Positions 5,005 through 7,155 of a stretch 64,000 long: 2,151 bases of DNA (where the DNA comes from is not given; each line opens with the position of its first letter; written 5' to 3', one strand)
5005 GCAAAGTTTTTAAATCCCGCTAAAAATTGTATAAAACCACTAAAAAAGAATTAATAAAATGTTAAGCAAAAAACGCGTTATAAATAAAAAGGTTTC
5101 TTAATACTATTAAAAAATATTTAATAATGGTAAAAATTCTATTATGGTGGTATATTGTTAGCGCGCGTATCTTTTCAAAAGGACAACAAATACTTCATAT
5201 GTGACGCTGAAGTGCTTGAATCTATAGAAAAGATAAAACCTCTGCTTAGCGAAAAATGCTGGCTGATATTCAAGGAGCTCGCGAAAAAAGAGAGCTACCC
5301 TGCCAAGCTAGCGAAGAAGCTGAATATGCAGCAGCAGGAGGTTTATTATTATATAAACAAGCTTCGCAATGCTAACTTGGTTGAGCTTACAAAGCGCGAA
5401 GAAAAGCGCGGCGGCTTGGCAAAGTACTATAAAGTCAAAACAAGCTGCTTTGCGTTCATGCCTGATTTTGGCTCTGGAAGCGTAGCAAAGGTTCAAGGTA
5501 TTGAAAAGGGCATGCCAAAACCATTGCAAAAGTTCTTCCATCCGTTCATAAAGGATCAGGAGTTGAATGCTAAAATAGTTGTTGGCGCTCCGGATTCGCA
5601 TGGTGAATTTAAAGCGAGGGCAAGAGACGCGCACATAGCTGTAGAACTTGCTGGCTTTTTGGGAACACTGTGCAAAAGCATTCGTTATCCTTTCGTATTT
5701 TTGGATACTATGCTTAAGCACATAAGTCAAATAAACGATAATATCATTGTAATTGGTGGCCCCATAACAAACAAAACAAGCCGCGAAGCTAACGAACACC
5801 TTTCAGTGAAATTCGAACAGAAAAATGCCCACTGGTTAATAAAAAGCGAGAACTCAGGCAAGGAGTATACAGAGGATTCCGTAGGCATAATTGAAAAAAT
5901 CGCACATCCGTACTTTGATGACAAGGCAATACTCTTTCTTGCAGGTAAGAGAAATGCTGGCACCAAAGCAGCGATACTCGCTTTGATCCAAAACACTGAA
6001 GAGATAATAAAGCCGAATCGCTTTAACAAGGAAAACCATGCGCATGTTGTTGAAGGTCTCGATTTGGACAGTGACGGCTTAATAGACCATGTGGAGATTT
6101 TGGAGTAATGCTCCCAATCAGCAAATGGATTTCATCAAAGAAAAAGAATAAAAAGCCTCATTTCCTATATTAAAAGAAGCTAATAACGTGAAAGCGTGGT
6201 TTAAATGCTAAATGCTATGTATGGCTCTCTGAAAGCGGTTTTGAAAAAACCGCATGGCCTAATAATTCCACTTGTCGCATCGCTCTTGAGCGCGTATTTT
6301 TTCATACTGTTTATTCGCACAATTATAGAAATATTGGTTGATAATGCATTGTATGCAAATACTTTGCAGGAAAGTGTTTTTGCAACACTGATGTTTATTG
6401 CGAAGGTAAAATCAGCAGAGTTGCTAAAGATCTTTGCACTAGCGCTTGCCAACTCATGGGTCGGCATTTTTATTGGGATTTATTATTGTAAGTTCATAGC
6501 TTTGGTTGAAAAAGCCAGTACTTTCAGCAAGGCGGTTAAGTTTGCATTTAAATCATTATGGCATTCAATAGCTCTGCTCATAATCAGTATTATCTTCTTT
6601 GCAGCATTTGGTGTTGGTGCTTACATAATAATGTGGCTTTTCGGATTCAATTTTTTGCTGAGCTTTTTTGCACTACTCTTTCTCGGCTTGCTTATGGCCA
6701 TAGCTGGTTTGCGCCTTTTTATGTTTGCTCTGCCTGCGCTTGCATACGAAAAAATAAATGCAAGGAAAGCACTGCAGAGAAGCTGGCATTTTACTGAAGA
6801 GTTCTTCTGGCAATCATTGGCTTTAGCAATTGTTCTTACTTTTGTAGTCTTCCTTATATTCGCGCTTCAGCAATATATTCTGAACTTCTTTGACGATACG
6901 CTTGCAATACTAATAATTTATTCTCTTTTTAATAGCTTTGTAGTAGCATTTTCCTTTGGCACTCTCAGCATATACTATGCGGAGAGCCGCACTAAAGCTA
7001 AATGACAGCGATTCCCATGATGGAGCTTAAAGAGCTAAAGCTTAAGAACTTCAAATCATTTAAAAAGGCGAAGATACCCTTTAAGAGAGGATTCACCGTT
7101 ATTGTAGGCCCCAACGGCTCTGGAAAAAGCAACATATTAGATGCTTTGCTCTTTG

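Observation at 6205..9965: SMC-headed ATPase with a Rad50-type CPVC zinc hook instead of a hinge, translationally coupled to a polytopic membrane protein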

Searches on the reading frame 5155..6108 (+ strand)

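Call 3: search_protein_families(library=pfam, proteins=[window:5155-6108:+], max_evalue=1)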
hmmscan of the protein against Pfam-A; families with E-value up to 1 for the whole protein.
window:5155-6108:+ (317 aa): 13 families
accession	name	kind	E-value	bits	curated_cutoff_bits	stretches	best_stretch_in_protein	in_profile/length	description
PF05124.17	S_layer_C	-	4.7e-11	43.1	23.9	1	174-280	90-176/177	S-layer like family, outer domain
PF01022.26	HTH_5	-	0.0018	18.5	22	1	38-77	7-46/47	Bacterial regulatory protein, arsR family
PF12840.13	HTH_20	-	0.0022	18.4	27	1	38-78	9-50/51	Helix-turn-helix domain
PF02002.24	TFIIE_alpha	-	0.0035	17.6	22.9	1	46-93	27-75/105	TFIIE alpha subunit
PF01978.25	TrmB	-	0.0044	17.3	25.6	1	43-91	19-61/68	Sugar-specific transcriptional regulator TrmB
PF21984.2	DnaD_N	-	0.0046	17.6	27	1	48-95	35-84/101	DnaD N-terminal domain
PF25212.1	HVO_A0114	-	0.0082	16.4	27.6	1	21-84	10-74/84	HVO_A0114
PF20781.2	TssR_C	-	0.017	15.7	25.7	1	59-135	35-111/141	TssR C-terminal domain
PF13463.12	HTH_27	-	0.049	14.3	22.2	1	49-85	21-58/68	Winged helix DNA-binding domain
PF09079.17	Cdc6_C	-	0.1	13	25.1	1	53-96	42-88/96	CDC6, C terminal winged helix domain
PF13412.12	HTH_24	-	0.11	12.5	21.9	1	51-77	22-48/48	Winged helix-turn-helix DNA-binding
PF12802.13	MarR_2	-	0.17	12.5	27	1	42-82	14-56/61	MarR family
PF03551.20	PadR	-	0.19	12.2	27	1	57-94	28-65/75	Transcriptional regulator PadR-like family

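Call 4: search_protein_families(library=ncbifam, proteins=[window:5155-6108:+], max_evalue=1)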
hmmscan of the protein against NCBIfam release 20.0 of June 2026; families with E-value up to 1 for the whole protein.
window:5155-6108:+ (317 aa): 12 families
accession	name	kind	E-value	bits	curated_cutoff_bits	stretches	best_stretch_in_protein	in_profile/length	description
TIGR01564.1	S_layer_MJ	subfamily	7.6e-08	31.4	25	1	173-280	483-570/571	S-layer protein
NF053606.1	Sta1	subfamily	0.0001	22.3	80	1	32-94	19-83/100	Sta1 family transcriptional regulator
NF033788.1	HTH_metalloreg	subfamily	0.00085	19.1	55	1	37-98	15-72/77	metalloregulator ArsR/SmtB family transcription factor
NF040939.2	trans_reg_lrs14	equivalog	0.0012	18.9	90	1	32-92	20-82/103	Lrs14 family HTH-type transcriptional regulator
NF047906.1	CdPbTransRegCmtR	equivalog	0.0038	17.1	150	1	40-80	28-68/104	Cd(II)/Pb(II)-sensing metalloregulatory transcriptional regulator CmtR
NF053602.1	Phr_regulator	exception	0.014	15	320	1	41-96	20-75/191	heat shock transcription regulator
NF040642.1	sulf_sens_BigR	equivalog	0.03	14.4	155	1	27-85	14-71/95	sulfite-sensing transcriptional repressor BigR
TIGR01884.1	cas_HTH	subfamily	0.035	13.5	60.2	1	31-82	140-192/202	CRISPR-associated CARF protein Csa3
NF033789.1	repress_SdpR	subfamily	0.038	13.9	100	1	38-99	13-69/79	autorepressor SdpR family transcription factor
NF003210.0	PRK04172.1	equivalog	0.063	12.1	350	1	37-88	10-62/496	phenylalanine--tRNA ligase subunit alpha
NF053756.1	MreA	equivalog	0.07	13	100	1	47-98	32-84/110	MreA family transcriptional regulator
NF041413.1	ArsR_Rv2640c_fam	equivalog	0.071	13.5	155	1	44-97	56-104/118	Rv2640c family ArsR-like transcriptional regulator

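Call 85: search_protein_families(library=padloc, proteins=[window:5155-6108:+], max_evalue=0.001)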
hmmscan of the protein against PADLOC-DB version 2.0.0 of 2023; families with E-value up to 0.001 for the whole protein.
window:5155-6108:+ (317 aa): 4 families
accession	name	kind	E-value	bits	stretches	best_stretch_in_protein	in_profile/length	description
PDLC01438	Csa3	-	7.3e-06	24.2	1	21-101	135-208/305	"CAS-I,CAS-II,CAS-III,CAS-IV,CAS-V,CAS-VI; associated_signaling"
PDLC01720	Csa3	-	2.5e-05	22.8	1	38-94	30-88/118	Csa3_1_CAS-I-II-III-IV-V-VI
PDLC01434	CasR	-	9.2e-05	20.4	1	24-83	119-178/191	"CAS-I,CAS-II,CAS-III,CAS-IV,CAS-V,CAS-VI; associated_signaling"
PDLC01866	CARF3--CARF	-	0.00018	19.5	1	48-85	155-190/207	-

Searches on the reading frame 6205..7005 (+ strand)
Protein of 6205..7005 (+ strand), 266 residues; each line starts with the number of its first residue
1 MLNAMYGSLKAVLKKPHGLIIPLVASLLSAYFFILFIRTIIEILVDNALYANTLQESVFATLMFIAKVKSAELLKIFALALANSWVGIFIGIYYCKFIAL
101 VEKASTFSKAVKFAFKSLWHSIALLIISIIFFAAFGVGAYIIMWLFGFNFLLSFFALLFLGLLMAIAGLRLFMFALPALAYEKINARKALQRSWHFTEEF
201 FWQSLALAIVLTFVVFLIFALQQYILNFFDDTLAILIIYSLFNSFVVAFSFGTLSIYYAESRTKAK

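Call 3: search_protein_families(library=pfam, proteins=[window:6205-7005:+], max_evalue=1)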
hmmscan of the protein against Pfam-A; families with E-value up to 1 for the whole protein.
window:6205-7005:+ (266 aa): 1 family
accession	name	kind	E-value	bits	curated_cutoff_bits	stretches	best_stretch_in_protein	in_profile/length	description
PF10110.14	GPDPase_memb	-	0.00046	19.4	29.6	1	126-231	138-246/321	Membrane domain of glycerophosphoryl diester phosphodiesterase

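Call 4: search_protein_families(library=ncbifam, proteins=[window:6205-7005:+], max_evalue=1)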
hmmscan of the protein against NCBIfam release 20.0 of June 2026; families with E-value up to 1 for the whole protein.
window:6205-7005:+ (266 aa): 0 families

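Call 35: find_homologous_proteins(query=window:6205-7002:+, max_evalue=0.001)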
Query window:6205-7002:+ (266 aa): 5 proteins with E <= 0.001 among 7897 candidates.
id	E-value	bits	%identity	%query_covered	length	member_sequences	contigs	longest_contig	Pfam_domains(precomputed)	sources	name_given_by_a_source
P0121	7.5e-154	529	99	100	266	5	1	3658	-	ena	-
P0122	1.8e-139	482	89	100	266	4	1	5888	-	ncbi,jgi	-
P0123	5.7e-137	474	87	100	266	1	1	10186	-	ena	-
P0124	2.7e-111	389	71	100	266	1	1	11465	-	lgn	-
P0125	5.2e-33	133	37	98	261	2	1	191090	PF10110.15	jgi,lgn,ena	-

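Call 45: search_protein_representatives(alignment_id=A3)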
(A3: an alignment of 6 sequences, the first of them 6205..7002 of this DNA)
Query: 6 sequences, 266 profile positions. Proteins with E-value up to 0.001 (for the whole library): 110; up to 1e-10: 30; up to 1e-30: 5. The best 110 are listed.
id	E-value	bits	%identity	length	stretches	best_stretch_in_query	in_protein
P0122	3.1e-139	479.7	-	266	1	1-266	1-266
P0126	3.6e-76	272.9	-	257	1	1-261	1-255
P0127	2.6e-71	257.0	-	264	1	1-264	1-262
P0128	7.5e-63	229.2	-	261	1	1-261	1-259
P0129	2.1e-50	188.4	-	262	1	1-261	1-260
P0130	9.1e-26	107.6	-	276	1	1-264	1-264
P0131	4.5e-23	98.8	-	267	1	1-262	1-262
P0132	1.3e-18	84.1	-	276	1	1-260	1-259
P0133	1.5e-18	84.0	-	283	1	1-262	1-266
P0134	2.8e-18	83.1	-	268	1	1-261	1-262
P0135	4.7e-18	82.3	-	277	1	3-261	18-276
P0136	5.1e-17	78.9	-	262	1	1-261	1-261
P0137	9.0e-17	78.1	-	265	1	1-261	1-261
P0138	1.6e-16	77.3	-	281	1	1-263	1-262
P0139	7.0e-16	75.2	-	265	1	1-262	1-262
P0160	1.2e-09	54.8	-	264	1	3-262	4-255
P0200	8.3e-05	38.9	-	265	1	1-262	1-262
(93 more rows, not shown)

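Call 46: find_encoding_contigs(protein=P0200, flank=6000, max_places=1)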
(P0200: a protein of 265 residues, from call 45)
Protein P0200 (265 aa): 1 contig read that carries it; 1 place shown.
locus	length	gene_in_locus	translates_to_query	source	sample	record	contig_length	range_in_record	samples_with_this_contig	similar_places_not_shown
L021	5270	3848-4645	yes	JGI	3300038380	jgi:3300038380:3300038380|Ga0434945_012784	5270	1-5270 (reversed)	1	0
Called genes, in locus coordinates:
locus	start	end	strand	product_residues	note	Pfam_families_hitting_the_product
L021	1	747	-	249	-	?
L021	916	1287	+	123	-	-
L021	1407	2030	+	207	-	PF00834:Ribul_P_3_epim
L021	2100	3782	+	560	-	PF03109:ABC1, PF27536:UbiB_helical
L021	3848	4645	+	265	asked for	PF25231:DUF7847 (weak)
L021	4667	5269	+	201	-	?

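Call 47: find_encoding_contigs(protein=P0160, flank=6000, max_places=1)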
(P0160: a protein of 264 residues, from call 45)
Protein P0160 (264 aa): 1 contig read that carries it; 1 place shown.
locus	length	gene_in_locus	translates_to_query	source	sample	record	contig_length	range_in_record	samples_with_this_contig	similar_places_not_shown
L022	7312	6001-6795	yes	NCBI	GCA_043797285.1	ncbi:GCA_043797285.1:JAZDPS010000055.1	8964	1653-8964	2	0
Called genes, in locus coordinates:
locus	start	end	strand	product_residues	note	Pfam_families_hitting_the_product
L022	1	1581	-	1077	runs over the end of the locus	PF00041:fn3 (faint), PF25833:Fn3_SaeA_3rd (faint)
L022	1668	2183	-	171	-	-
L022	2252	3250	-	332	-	PF02661:Fic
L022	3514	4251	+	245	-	PF00106:adh_short, PF08659:KR, PF13561:adh_short_C2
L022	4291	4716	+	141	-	-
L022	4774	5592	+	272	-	-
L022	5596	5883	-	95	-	PF00935:Ribosomal_L44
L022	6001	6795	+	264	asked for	-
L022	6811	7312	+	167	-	PF02463:SMC_N, PF13175:AAA_15, PF13476:AAA_23, PF13555:AAA_29, PF13304:AAA_21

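Call 62: search_protein_families(library=pfam, alignment_id=A4, max_evalue=0.01)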
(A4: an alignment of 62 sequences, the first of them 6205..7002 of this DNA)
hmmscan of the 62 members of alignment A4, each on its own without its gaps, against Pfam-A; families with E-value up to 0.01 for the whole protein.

A. member 1, window:6205-7002:+ (266 aa): 1 family
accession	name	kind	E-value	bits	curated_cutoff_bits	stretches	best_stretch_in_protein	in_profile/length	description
PF10110.14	GPDPase_memb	-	0.00046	19.4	29.6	1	126-231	138-246/321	Membrane domain of glycerophosphoryl diester phosphodiesterase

B. families by the number of members that match (of 62 scanned): 4 families
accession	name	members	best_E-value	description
PF10110.14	GPDPase_memb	49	9.8e-12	Membrane domain of glycerophosphoryl diester phosphodiesterase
PF24400.1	DUF7544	5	7.1e-08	Family of unknown function (DUF7544)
PF25665.1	His1_capsid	1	0.00012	His1 virus capsid protein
PF20295.4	MC8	1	0.0035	ABC-three component (ABC-3C) system Middle Component 8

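Call 64: predict_structure(alignment_id=A4)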
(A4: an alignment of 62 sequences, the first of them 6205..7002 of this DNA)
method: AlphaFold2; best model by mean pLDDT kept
length: 266 residues; sequences in the alignment: 62
mean_pLDDT: 94.2   pTM: 0.90
mean pLDDT of the five models: 94.2, 93.9, 93.9, 93.6, 92.6
residues with pLDDT >= 90: 232; 70-90: 28; 50-70: 6; < 50: 0
segments of 3 or more residues with pLDDT < 50: none
pLDDT, mean of each block of 10 residues (from residue 1): 97 96 96 94 83 68 86 95 98 98 91 98 98 96 94 98 97 98 97 97 97 97 97 94 98 98 87
secondary structure, 60 per line:
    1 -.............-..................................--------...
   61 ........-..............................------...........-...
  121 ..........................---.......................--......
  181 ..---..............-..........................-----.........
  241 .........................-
elements in order: H2-14 H16-49 H58-68 H70-99 H106-116 H118-146 H150-172 H175-182 H186-199 H201-226 H232-265

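Call 68: fold_search(model_id=the predicted structure, library=pdb)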
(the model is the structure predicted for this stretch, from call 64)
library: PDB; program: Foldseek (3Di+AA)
matches with E <= 10: 287; with E <= 0.001: 0
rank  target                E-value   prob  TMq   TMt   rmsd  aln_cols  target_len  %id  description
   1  9f63                  6.8e-02  1.00  0.55  0.38   6.9       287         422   14  Crystal structure of Saccharomyces cerevisiae pH nine-sensitive protein 1 (PNS1) (released 2024-05-15)
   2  9k6l_R                6.8e-02  0.72  0.24  0.23  15.6       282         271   14  Cryo-EM structure of GPCR16-Gi2 complex (released 2025-04-02)
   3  9kpe_R                1.3e-01  0.38  0.20  0.20  17.3       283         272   16  Cryo-EM structure of GPCR16-GiH5 complex (released 2025-04-02)
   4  7pqx_A                1.9e-01  0.30  0.18  0.11  19.6       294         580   14  Structure of CtAtm1 in the inward-facing open conformation (released 2022-08-10)
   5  7wwb_A                2.3e-01  0.94  0.41  0.35   9.2       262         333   13  Choline transporter-like protein 1 (released 2022-06-22)
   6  7pro_A                2.7e-01  0.25  0.19  0.11  19.0       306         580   16  Structure of CtAtm1 in the inward-open with Glutathione-complexed [2Fe-2S] cluster bound (released 2022-08-10)
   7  8ipr_C                2.7e-01  0.21  0.18  0.11  23.6       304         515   14  Cryo-EM structure of heme transporter CydDC from Mycobacterium smegmatis in the outward facing ATP bound state (released 2023-06-14)
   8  6p9x_R                2.9e-01  0.20  0.19  0.19  17.1       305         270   17  CRF1 Receptor Gs GPCR protein complex with CRF1 peptide (released 2020-02-05)
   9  6raf_B                3.5e-01  0.20  0.20  0.12  18.3       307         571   13  Heterodimeric ABC exporter TmrAB in inward-facing narrow conformation under turnover conditions (released 2019-07-31)
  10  7zdc_C                4.4e-01  0.23  0.21  0.13  18.2       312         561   14  IF(heme/confined) conformation of CydDC in ADP(CydD) bound state (Dataset-3) (released 2023-04-19)
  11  6ram_B                4.6e-01  0.23  0.23  0.14  16.9       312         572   13  Heterodimeric ABC exporter TmrAB under turnover conditions in asymmetric unlocked return conformation with wider opene (released 2019-07-31)
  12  9qu3                  4.8e-01  0.94  0.48  0.37   7.8       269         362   10  Cryo-EM structure of the human choline transporter-like protein hCTL1 in LMNG (released 2025-05-14)
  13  4buo_B                4.8e-01  0.18  0.19  0.17  19.5       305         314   10  High Resolution Structure of Thermostable Agonist-bound Neurotensin Receptor 1 Mutant without Lysozyme Fusion (released 2014-01-29)
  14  7ocy_A                5.1e-01  0.15  0.16  0.10  20.3       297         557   12  Enterococcus faecalis EfrCD in complex with a nanobody (released 2022-05-18)
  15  6a6m                  5.3e-01  0.21  0.22  0.13  15.9       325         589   12  Crystal structure of an outward-open nucleotide-bound state of the eukaryotic ABC multidrug transporter CmABCB1 (released 2019-02-20)
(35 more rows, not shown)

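Call 85: search_protein_families(library=padloc, proteins=[window:6205-7002:+], max_evalue=0.001)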
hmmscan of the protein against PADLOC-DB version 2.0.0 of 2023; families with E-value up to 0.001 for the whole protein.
window:6205-7002:+ (266 aa): 0 families
